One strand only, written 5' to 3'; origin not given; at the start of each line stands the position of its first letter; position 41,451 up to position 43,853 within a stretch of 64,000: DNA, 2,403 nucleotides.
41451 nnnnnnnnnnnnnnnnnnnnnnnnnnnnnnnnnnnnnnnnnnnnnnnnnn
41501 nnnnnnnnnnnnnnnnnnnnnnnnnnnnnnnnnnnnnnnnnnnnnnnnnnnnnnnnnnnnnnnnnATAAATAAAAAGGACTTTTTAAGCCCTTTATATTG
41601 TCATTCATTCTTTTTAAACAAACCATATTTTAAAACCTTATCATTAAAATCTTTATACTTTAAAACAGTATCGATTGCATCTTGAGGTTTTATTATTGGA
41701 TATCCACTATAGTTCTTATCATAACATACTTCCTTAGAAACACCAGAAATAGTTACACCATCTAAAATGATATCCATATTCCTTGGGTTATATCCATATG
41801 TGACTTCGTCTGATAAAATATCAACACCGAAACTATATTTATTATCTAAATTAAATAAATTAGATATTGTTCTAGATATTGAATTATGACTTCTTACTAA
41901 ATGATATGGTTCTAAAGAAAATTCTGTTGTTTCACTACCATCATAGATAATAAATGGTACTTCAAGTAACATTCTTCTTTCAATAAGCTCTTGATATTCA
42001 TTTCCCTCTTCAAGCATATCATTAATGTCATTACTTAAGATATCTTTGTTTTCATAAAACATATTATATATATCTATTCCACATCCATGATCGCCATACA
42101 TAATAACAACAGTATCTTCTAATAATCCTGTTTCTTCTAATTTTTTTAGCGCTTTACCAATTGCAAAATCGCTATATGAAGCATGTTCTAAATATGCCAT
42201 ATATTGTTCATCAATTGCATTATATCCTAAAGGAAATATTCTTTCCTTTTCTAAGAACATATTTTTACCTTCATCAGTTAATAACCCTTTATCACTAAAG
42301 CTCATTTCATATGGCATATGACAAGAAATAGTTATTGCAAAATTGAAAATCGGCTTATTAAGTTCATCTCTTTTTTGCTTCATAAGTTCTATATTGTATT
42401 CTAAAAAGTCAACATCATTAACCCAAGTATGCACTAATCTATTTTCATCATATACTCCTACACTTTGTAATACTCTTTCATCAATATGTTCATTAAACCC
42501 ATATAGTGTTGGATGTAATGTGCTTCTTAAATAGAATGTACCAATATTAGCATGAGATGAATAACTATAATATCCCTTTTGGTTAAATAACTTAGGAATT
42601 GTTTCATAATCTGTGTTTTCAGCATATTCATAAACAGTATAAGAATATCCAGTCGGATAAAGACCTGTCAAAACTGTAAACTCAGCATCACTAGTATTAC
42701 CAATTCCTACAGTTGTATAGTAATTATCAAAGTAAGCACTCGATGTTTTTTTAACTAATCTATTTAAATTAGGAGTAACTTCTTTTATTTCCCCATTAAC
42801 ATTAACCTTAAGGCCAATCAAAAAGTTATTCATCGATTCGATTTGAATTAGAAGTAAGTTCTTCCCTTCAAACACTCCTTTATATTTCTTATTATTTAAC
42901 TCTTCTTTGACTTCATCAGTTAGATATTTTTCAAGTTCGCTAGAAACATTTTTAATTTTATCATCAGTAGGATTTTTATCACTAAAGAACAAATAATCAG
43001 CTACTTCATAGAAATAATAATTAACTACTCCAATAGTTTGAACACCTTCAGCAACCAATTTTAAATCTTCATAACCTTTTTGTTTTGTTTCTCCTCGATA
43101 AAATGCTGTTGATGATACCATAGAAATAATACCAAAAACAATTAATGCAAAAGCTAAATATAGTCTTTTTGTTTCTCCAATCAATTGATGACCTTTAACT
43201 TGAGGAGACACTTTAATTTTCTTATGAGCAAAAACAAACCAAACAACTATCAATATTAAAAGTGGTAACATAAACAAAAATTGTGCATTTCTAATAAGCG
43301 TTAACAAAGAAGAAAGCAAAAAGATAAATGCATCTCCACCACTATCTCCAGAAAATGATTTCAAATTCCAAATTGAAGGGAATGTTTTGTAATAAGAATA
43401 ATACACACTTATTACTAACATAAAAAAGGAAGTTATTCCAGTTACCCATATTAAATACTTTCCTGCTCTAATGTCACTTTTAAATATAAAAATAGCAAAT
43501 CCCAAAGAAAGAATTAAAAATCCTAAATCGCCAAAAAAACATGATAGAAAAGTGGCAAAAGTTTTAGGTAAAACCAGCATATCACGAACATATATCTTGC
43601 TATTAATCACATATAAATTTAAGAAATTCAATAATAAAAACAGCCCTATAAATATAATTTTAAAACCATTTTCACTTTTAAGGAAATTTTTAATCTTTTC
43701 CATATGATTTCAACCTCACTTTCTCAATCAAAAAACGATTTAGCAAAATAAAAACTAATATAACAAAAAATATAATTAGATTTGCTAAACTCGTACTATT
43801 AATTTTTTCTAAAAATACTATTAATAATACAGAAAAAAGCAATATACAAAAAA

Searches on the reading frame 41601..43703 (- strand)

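Call 96: search_protein_families(library=pfam, proteins=[window:41601-43703:-], max_evalue=0.00001)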
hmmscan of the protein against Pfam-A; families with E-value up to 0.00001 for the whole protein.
window:41601-43703:- (700 aa): 1 family
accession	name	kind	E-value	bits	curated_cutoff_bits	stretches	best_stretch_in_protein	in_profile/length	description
PF00884.28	Sulfatase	-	1.7e-31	110.1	25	1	281-618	1-300/301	Sulfatase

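Call 97: search_protein_families(library=ncbifam, proteins=[window:41601-43703:-], max_evalue=0.00001)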
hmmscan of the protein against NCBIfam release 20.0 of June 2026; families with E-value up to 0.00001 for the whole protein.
window:41601-43703:- (700 aa): 3 families
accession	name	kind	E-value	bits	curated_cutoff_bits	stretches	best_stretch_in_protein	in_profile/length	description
NF053595.1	LptchSynLtaSGpos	equivalog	2.5e-43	148.6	970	1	47-695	30-605/626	lipoteichoic acid synthase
TIGR03417.1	chol_sulfatase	equivalog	3.3e-09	36.2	433.45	0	490-540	241-291/500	choline-sulfatase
NF010322.0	PRK13759.1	equivalog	1.9e-06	26.6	481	0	301-381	23-100/486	arylsulfatase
